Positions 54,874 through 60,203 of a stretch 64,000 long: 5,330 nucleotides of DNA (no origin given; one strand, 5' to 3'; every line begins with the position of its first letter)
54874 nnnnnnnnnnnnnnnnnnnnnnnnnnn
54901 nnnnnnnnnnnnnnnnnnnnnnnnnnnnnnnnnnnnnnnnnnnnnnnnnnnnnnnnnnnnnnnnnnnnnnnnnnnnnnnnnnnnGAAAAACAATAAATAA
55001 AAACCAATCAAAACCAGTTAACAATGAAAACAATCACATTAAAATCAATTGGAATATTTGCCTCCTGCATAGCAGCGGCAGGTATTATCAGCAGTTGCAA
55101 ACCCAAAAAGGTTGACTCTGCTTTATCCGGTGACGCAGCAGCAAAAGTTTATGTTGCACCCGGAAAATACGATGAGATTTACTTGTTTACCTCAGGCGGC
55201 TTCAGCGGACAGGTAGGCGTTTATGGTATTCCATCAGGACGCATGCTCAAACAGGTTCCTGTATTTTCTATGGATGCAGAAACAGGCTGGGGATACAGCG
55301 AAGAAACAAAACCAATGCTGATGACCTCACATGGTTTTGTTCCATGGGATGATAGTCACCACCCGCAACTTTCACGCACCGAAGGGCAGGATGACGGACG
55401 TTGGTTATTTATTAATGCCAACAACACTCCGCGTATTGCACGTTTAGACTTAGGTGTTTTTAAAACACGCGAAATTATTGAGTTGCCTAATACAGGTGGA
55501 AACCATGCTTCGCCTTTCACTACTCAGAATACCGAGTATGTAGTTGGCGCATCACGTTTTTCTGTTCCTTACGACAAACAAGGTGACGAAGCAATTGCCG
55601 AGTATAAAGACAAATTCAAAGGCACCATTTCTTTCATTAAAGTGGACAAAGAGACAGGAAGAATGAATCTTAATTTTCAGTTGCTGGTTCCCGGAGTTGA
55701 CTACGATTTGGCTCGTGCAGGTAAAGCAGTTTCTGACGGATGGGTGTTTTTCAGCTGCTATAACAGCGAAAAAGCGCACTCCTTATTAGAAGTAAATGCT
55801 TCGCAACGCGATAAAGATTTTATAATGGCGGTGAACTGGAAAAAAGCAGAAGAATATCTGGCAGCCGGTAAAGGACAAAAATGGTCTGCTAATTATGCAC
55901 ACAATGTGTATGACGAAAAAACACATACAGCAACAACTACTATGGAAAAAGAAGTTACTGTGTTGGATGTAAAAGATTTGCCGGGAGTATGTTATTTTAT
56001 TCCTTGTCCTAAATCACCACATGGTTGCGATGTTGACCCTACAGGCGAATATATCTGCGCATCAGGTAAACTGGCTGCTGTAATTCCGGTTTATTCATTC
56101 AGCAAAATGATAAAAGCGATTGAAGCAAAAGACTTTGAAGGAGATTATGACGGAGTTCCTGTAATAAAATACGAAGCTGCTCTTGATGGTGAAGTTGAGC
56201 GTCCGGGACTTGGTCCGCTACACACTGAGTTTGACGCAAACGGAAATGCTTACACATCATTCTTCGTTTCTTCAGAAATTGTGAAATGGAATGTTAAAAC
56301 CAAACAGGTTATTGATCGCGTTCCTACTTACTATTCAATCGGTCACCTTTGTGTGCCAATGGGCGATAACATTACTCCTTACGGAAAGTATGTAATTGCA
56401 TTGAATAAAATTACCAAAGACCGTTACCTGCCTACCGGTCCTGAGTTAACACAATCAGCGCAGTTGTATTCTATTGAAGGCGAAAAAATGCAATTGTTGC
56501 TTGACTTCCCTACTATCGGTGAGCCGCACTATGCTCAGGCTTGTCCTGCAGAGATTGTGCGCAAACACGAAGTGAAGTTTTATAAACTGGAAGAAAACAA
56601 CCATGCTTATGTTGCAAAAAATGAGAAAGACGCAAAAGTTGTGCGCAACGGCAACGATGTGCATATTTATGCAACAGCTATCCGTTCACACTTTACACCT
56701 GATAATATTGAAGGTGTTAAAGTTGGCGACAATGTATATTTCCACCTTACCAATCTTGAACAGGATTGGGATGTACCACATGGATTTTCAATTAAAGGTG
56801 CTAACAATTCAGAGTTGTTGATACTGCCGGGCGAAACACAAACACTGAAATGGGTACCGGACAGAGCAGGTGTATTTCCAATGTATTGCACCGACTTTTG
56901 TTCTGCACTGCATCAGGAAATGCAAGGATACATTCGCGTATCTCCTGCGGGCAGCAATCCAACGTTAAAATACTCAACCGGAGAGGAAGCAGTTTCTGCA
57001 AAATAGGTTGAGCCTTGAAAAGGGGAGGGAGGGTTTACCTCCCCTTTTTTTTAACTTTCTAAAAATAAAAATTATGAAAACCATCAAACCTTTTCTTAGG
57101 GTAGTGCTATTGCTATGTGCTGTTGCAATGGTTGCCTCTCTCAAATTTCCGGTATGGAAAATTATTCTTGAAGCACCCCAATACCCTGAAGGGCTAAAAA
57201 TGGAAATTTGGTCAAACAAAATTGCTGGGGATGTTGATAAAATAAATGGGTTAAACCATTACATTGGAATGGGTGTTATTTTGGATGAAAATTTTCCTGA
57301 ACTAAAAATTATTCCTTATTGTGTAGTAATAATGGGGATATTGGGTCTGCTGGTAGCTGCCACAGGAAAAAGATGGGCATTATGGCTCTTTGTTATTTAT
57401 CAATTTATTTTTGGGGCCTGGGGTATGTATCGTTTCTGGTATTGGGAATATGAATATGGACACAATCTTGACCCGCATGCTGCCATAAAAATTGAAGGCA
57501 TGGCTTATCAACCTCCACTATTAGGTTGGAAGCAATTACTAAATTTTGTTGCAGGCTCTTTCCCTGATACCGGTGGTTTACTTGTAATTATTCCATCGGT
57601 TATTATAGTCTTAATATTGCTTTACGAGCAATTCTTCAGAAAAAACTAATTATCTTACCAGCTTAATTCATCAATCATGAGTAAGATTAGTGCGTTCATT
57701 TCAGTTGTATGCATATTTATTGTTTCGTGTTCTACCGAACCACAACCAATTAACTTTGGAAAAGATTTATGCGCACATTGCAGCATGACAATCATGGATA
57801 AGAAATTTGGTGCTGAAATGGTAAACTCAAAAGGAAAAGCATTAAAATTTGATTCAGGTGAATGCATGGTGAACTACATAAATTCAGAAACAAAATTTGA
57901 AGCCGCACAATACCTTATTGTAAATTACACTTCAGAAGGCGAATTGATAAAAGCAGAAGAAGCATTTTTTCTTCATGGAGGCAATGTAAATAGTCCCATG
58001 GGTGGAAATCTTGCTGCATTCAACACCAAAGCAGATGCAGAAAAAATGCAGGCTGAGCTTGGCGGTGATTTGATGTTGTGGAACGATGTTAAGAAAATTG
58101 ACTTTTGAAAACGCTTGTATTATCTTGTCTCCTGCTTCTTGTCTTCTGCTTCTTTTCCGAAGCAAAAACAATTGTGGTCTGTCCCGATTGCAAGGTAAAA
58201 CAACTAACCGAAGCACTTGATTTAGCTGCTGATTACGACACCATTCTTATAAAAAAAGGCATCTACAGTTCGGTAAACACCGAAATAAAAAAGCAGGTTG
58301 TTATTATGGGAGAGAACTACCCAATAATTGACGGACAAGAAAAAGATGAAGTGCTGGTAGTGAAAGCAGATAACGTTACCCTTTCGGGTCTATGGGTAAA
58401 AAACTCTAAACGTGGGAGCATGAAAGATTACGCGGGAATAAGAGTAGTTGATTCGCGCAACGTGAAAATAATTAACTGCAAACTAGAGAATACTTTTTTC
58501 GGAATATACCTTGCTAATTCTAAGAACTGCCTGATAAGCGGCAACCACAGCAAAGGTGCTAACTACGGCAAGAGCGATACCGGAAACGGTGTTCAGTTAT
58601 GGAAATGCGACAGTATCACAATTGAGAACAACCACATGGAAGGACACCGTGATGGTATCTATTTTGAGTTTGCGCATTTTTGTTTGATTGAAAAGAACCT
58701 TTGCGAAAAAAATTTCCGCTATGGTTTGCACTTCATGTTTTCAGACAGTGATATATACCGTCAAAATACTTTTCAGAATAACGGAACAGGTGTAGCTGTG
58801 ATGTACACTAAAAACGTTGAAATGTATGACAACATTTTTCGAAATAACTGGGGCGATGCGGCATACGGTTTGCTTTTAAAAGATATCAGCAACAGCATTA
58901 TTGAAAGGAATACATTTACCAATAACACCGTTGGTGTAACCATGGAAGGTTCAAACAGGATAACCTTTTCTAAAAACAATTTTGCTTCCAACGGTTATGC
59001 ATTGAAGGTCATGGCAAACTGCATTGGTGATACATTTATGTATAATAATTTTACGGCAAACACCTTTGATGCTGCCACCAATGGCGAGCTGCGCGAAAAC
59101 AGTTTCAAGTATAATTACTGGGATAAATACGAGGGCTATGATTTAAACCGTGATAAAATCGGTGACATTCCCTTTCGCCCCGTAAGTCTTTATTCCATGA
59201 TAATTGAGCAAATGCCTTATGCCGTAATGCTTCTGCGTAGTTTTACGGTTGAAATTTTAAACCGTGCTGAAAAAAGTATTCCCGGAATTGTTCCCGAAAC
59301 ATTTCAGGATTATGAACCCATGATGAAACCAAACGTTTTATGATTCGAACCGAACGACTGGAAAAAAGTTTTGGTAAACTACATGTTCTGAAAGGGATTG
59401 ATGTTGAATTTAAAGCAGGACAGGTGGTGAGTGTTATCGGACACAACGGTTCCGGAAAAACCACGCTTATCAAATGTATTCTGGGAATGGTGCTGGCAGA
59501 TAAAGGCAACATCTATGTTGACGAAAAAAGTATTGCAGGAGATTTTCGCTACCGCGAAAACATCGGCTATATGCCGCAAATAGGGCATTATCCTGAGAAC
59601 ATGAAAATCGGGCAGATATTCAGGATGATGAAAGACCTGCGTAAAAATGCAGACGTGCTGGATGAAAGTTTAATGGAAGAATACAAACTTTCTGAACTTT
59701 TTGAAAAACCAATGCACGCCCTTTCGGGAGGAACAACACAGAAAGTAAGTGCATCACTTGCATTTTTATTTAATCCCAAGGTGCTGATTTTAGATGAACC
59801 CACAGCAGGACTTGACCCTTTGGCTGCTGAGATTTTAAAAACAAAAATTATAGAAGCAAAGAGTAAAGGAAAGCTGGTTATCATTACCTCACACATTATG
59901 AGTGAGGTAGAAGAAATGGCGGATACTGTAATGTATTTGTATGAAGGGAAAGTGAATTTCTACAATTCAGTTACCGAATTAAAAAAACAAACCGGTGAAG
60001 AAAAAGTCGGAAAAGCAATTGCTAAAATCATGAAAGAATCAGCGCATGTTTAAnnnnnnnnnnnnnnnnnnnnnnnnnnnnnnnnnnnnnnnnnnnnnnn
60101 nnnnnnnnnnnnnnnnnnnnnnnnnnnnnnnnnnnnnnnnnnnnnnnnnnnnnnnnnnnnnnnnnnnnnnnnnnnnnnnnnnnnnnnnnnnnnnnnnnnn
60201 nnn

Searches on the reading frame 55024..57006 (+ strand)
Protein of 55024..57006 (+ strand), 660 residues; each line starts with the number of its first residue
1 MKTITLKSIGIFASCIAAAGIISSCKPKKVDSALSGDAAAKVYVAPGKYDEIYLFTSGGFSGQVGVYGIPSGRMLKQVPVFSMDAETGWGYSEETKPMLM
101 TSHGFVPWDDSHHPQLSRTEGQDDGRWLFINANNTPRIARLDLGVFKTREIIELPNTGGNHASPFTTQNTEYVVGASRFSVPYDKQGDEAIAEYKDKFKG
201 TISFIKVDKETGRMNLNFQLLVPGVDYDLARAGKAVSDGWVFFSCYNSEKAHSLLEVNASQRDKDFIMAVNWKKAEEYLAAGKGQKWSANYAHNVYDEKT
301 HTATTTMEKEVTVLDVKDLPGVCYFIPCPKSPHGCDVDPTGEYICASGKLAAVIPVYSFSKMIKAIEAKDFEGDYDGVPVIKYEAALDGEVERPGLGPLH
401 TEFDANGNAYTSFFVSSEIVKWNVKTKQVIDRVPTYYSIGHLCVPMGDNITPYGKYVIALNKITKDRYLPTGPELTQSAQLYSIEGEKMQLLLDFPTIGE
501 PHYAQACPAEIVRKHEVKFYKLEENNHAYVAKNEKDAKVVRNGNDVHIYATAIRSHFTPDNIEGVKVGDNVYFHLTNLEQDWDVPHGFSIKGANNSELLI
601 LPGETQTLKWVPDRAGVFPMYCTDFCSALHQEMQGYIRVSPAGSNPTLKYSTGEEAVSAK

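Call 6: search_protein_families(library=pfam, proteins=[window:55024-57006:+], max_evalue=0.01)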
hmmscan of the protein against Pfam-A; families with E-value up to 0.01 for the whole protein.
window:55024-57006:+ (660 aa): 1 family
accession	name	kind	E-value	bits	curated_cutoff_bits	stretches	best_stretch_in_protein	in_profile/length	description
PF18764.7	nos_propeller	-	9.4e-33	112.4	30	1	432-502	1-71/71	Nitrous oxide reductase propeller repeat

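Call 8: find_related_loci(query=window:55024-57006:+, collection=genome_contigs, flank=7000)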
Query window:55024-57006:+ (660 aa) in genome_contigs; peptide patterns used: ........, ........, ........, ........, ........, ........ (x = any residue, [..] = any of these).
600 stretches matched a pattern (row limit reached: there are more); 587 encode a relative of the query (tblastn E <= 1e-3); the best 80 are kept; 80 distinct loci.
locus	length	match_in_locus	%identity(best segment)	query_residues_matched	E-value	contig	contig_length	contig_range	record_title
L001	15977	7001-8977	98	1-659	0e+0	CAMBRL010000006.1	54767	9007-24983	MAG: Chitinophaga pinensis isolate MiH-14oct19-92 genome assembly, contig: MiH-14oct19-C911, whole genome shotgun sequen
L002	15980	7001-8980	97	1-660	0e+0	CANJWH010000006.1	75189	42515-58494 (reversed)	MAG: Bacteroidetes bacterium isolate RH-23may17-764 genome assembly, contig: RH-23may17-C2387, whole genome shotgun sequ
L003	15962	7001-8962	88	1-654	0e+0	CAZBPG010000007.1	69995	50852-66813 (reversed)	MAG TPA_asm: uncultured Chitinophaga sp. isolate binchicken_co16_317 genome assembly, contig: NODE_666_length_69995_cov_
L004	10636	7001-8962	87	1-654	0e+0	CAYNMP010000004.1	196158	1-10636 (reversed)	MAG TPA_asm: uncultured Chitinophagaceae bacterium isolate SRP199154_co2_124 genome assembly, contig: NODE_28_length_196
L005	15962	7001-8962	87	1-654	0e+0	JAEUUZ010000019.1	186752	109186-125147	MAG: Chitinophagales bacterium isolate new MAG-368 k141_494843, whole genome shotgun sequence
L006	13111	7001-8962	86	1-654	0e+0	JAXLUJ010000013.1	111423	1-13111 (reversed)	MAG: Chitinophagales bacterium isolate STL-BAC27 C1.165.fa-13, whole genome shotgun sequence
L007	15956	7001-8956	83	1-654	0e+0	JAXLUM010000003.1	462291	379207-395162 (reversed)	MAG: Chitinophagales bacterium isolate STL-BAC30 C1.107.fa-3, whole genome shotgun sequence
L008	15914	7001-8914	73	18-654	0e+0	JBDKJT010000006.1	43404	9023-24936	MAG: Bacteroidota bacterium isolate guil_2019_sw_WHONDRS-S19S_0049_B_bin.54 scaffold_1600924, whole genome shotgun seque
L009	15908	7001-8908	73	22-659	0e+0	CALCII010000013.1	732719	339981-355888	MAG TPA_asm: uncultured Chitinophagaceae bacterium isolate SRR5576004_bin.106_CONCOCT_v1.1_MAG genome assembly, contig:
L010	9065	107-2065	71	1-653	0e+0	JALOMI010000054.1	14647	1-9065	MAG: Cyclobacteriaceae bacterium isolate Prado047 scaffold_3765, whole genome shotgun sequence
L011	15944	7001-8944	71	9-656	0e+0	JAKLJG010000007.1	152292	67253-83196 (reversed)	MAG: Cyclobacteriaceae bacterium isolate MAG.276 MAG.276-NODE_7_length_152292_cov_5.321013, whole genome shotgun sequenc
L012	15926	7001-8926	70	16-656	0e+0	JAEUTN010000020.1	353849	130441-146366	MAG: Bacteroidia bacterium isolate new MAG-330 k141_1180588, whole genome shotgun sequence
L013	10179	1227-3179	70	6-659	0e+0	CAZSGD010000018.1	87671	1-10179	MAG TPA_asm: uncultured Chitinophaga sp. isolate SRP173033_co1_308 genome assembly, contig: NODE_345_length_87671_cov_45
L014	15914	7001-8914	71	16-653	0e+0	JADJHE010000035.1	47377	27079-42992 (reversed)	MAG: Bacteroidetes bacterium isolate Damh_18-Q3-R51-60_MAXAC.126_sub tig00029130-10-475240, whole genome shotgun sequenc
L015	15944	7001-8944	71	6-653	0e+0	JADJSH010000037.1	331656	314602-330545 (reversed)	MAG: Bacteroidetes bacterium isolate Hade_18-Q3-R52-61_BATAC.713 tig00407916-10-3316670, whole genome shotgun sequence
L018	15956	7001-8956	70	1-653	0e+0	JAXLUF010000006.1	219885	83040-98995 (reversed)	MAG: Ferruginibacter sp. isolate STL-BAC23 C4.75.fa-6, whole genome shotgun sequence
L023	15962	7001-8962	70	1-654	0e+0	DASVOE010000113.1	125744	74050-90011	MAG TPA_asm: Chitinophagaceae bacterium isolate SMAG_U3145 k141_598678, whole genome shotgun sequence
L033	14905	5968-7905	70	10-654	0e+0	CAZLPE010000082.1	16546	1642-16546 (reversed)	MAG TPA_asm: uncultured Flavipsychrobacter sp. isolate SRP285395_co2_186 genome assembly, contig: NODE_5467_length_16546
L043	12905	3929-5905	69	1-659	0e+0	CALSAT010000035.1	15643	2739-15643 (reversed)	MAG: Bacteroides fragilis isolate JJ-MO2A5-297-2-m2-bin122 genome assembly, contig: JJ-MO2A5-297-C122, whole genome shot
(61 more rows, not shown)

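Call 24: search_protein_families(library=ncbifam, proteins=[L018:5570-6163:-, L043:2791-3252:-, L023:2082-3143:-], max_evalue=0.001)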
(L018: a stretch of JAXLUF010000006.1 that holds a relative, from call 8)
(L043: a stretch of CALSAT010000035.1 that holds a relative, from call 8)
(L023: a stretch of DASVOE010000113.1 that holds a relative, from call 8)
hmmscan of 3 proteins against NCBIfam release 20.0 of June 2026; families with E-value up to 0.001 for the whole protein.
L018:5570-6163:- (197 aa): 12 families
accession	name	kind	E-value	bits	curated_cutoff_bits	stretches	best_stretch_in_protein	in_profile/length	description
NF008732.0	PRK11753.1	equivalog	3.2e-19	69.2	266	1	4-194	16-206/214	cAMP-activated global transcriptional regulator CRP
NF050806.1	TransRegFixKCaul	equivalog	2.9e-14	52.8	300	1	9-186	20-192/215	transcriptional regulator FixK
NF053664.1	TransRegPtrACyano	equivalog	1.2e-13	50.8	300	1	36-192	33-184/196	Crp/Fnr family transcriptional regulator PtrA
NF008365.0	PRK11161.1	subfamily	9.6e-10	38.2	228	1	15-194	50-229/250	fumarate/nitrate reduction transcriptional regulator Fnr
NF006901.0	PRK09392.1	equivalog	4.3e-09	36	211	1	10-186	28-201/236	transcriptional activator FtrB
NF045989.1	TransRegFnrLRhodb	equivalog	1.8e-08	33.9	300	1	13-189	37-216/245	transcriptional regulator FnrL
NF010499.0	PRK13918.1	equivalog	1.4e-07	31.2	274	1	20-185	20-179/205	CRP/FNR family transcriptional regulator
TIGR03697.1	NtcA_cyano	equivalog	5.9e-07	29.4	244.95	1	20-195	1-180/193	global nitrogen regulator NtcA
NF041163.2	encap_f2b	equivalog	1.5e-06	27.7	400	1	9-112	92-196/450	family 2B encapsulin nanocompartment shell protein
NF052518.1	TransRegLdrP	equivalog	6.6e-06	26.3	300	1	15-92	2-78/195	transcriptional regulator LdrP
TIGR03896.1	cyc_nuc_ocin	subfamily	2.3e-05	23.9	161.05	1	14-118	10-118/317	bacteriocin-type transport-associated protein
NF050815.1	TransActFtrBCaul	equivalog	9.4e-05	21.8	300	1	8-180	28-197/251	transcriptional activator FtrB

L043:2791-3252:- (153 aa): 8 families
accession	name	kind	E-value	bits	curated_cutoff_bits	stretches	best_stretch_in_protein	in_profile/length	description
TIGR00738.1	rrf2_super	superfamily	4e-25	88.2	73.3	1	7-138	1-131/132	Rrf2 family transcriptional regulator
TIGR02010.1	IscR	equivalog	5.8e-13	48.9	207.55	1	13-142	7-134/135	Fe-S cluster assembly transcriptional regulator IscR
NF008886.0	PRK11920.1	equivalog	9.6e-12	44.8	193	1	7-140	1-133/153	iron-responsive transcriptional regulator RirA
NF008240.0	PRK11014.1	equivalog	6.5e-10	39.2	182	1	12-143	6-133/141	nitric oxide-sensing transcriptional repressor NsrR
TIGR02944.1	suf_reg_Xantho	equivalog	2e-09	37.9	110.65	1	10-134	5-127/130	SUF system Fe-S cluster assembly regulator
NF008110.0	PRK10857.1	equivalog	6e-08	32.6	275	1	12-141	6-133/164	Fe-S cluster assembly transcriptional regulator IscR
NF047409.1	Cys_reg_CymR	equivalog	6.6e-07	29.5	195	1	21-142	13-128/139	cysteine metabolism transcriptional regulator CymR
NF041852.1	trans_reg_HypR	equivalog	0.00014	21.9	180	1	23-91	13-81/139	redox-sensitive transcriptional regulator HypR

L023:2082-3143:- (353 aa): 109 families (the best 25 are shown)
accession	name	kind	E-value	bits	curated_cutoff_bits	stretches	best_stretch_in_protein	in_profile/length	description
NF045944.1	ResRegRpaBCyano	equivalog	2.7e-28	98.9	330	1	7-130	1-121/229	response regulator transcription factor RpaB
NF040689.1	MtrAB_MtrA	equivalog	1.6e-27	96.3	300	1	6-126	1-118/219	MtrAB system response regulator MtrA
NF033120.0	vanR_FM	exception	2.6e-27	96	460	1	1-137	1-134/231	vancomycin resistance response regulator transcription factor, VanR-F/VanR-M family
TIGR02154.1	PhoB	equivalog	1.2e-26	93.4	296.2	1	4-125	3-124/226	phosphate regulon transcriptional regulator PhoB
NF007135.0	PRK09581.1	equivalog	3.3e-26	92.1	474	1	5-122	4-123/457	PleD family two-component system response regulator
NF041733.1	resp_reg_CseB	equivalog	3.5e-26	92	350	1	5-133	2-127/228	two-component system response regulator CseB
TIGR01387.1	cztR_silR_copR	subfamily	1.4e-25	90.2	279.2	1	6-130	1-123/218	heavy metal response regulator transcription factor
NF053854.1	RespRegPhoBBctds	equivalog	3.3e-25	88.7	270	1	6-129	1-123/225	two-component system response regulator PhoB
NF040534.1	resp_reg_YycF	equivalog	4.2e-24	85.1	340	1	4-129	1-123/231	response regulator YycF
NF007005.1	PRK09468.1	equivalog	1.4e-23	83.6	331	1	3-125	3-123/237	osmolarity response regulator transcription factor OmpR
NF008567.0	PRK11517.1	equivalog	2.4e-23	82.7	353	1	6-128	3-122/223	response regulator transcription factor HprR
NF033117.2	vanR_ACDEGLN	exception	2.6e-23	82.8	350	1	6-132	1-124/226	VanR-ABDEGLN family response regulator transcription factor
NF051850.1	RespRegRprY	equivalog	7.6e-23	81.1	370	1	5-133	6-132/234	response regulator transcription factor RprY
NF008296.0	PRK11083.1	equivalog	1.6e-22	80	273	1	1-142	1-137/228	two-component system response regulator CreB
NF045505.1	RR_RssB_Pseudo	equivalog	1e-21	77.5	700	1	5-125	7-126/394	two-component system response regulator RssB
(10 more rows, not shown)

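Call 35: search_protein_families(library=pfam, proteins=[L018:4266-5522:-, L018:3497-4213:-, L018:5570-6163:-, L033:1504-2835:-, L033:2819-3178:-, L023:2082-3143:-, L043:2791-3252:-], max_evalue=0.001)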
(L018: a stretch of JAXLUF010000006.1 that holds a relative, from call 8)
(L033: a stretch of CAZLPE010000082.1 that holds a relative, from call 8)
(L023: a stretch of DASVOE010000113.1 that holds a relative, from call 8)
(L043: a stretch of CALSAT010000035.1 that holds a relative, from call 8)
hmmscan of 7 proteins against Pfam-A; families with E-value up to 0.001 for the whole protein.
L018:4266-5522:- (418 aa): 0 families

L018:3497-4213:- (238 aa): 2 families
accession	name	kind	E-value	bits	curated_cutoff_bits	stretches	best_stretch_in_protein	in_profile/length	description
PF01814.28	Hemerythrin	-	7.9e-21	75.3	25.3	1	81-227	5-127/127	Hemerythrin HHE cation binding domain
PF04405.19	ScdA_N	-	5.3e-17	61.6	32.5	1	6-59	2-55/56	Domain of Unknown function (DUF542)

L018:5570-6163:- (197 aa): 2 families
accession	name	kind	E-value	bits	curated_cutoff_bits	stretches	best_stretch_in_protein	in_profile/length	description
PF00027.35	cNMP_binding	-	3.6e-21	75.4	27.5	1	15-102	2-89/89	Cyclic nucleotide-binding domain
PF13545.12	HTH_Crp_2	-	1.1e-07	32.1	27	1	135-186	2-50/70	Crp-like helix-turn-helix domain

L033:1504-2835:- (443 aa): 1 family
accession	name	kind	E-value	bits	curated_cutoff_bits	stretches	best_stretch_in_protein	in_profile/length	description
PF00115.25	COX1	-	2.1e-32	113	34.8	1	13-420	3-434/436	Cytochrome C and Quinol oxidase polypeptide I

L033:2819-3178:- (119 aa): 3 families
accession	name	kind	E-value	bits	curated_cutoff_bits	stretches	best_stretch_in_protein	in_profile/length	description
PF13442.11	Cytochrome_CBB3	-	2.4e-10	41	27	1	34-107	1-68/68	Cytochrome C oxidase, cbb3-type, subunit III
PF00034.26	Cytochrom_C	-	7e-10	40.5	21.3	1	37-109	2-88/90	Cytochrome c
PF22085.1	NorB_cytochrome_c-like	-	0.00072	20.4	29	1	32-67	14-49/181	Nitric oxide reductase subunit B, cytochrome c-like domain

L023:2082-3143:- (353 aa): 4 families
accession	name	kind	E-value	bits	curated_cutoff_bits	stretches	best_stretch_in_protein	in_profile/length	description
PF00072.30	Response_reg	-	9.9e-28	97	30.2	1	6-118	1-111/111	Response regulator receiver domain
PF00027.35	cNMP_binding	-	5.7e-20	71.5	27.5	1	161-245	2-86/89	Cyclic nucleotide-binding domain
PF13545.12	HTH_Crp_2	-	1.6e-13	50.9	27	1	280-351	1-70/70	Crp-like helix-turn-helix domain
PF00325.26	Crp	-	1.7e-05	24.8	21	1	302-333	1-32/32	Bacterial regulatory proteins, crp family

L043:2791-3252:- (153 aa): 1 family
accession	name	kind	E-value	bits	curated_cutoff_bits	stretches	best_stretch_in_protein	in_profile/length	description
PF02082.26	Rrf2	-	2.6e-23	83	30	1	9-139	1-131/132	Iron-dependent Transcriptional regulator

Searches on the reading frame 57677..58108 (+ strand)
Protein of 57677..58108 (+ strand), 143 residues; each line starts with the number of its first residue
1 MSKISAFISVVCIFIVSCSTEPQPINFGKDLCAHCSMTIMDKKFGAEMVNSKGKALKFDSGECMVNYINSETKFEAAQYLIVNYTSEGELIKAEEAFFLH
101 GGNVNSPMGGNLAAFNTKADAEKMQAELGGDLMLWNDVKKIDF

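Call 6: search_protein_families(library=pfam, proteins=[window:57677-58108:+], max_evalue=0.01)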
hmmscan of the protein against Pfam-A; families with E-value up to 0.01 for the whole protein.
window:57677-58108:+ (143 aa): 1 family
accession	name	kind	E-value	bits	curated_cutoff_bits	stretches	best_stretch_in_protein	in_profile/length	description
PF05573.18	NosL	-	4.1e-16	59.9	24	1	29-140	7-128/131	NosL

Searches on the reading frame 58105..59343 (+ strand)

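Call 6: search_protein_families(library=pfam, proteins=[window:58105-59343:+], max_evalue=0.01)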
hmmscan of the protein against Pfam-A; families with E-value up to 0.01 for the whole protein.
window:58105-59343:+ (412 aa): 2 families
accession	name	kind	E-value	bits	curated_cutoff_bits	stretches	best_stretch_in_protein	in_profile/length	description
PF05048.19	NosD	-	1.1e-38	133.2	23.6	2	159-344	15-212/212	Periplasmic copper-binding protein (NosD)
PF13229.12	Beta_helix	-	9.4e-29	100.5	25.9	2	161-314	1-155/158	Right handed beta helix region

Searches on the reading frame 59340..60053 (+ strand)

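Call 48: search_protein_families(library=pfam, proteins=[window:59340-60053:+], max_evalue=0.001)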
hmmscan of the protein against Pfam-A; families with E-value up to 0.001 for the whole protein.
window:59340-60053:+ (237 aa): 5 families
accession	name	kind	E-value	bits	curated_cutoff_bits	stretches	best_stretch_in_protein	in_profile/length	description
PF00005.33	ABC_tran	-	7e-26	91.9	25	1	17-156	1-137/137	ABC transporter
PF13304.12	AAA_21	-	2.4e-13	51.3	27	1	111-188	221-301/304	AAA domain, putative AbiEii toxin, Type IV TA system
PF02463.25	SMC_N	-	8.7e-07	29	40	1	22-198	20-209/220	RecF/RecN/SMC N terminal domain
PF13476.12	AAA_23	-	2.1e-05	25.7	27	1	14-48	10-40/201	AAA domain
PF13555.12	AAA_29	-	0.001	19.2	27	0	19-52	14-47/61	P-loop containing region of AAA domain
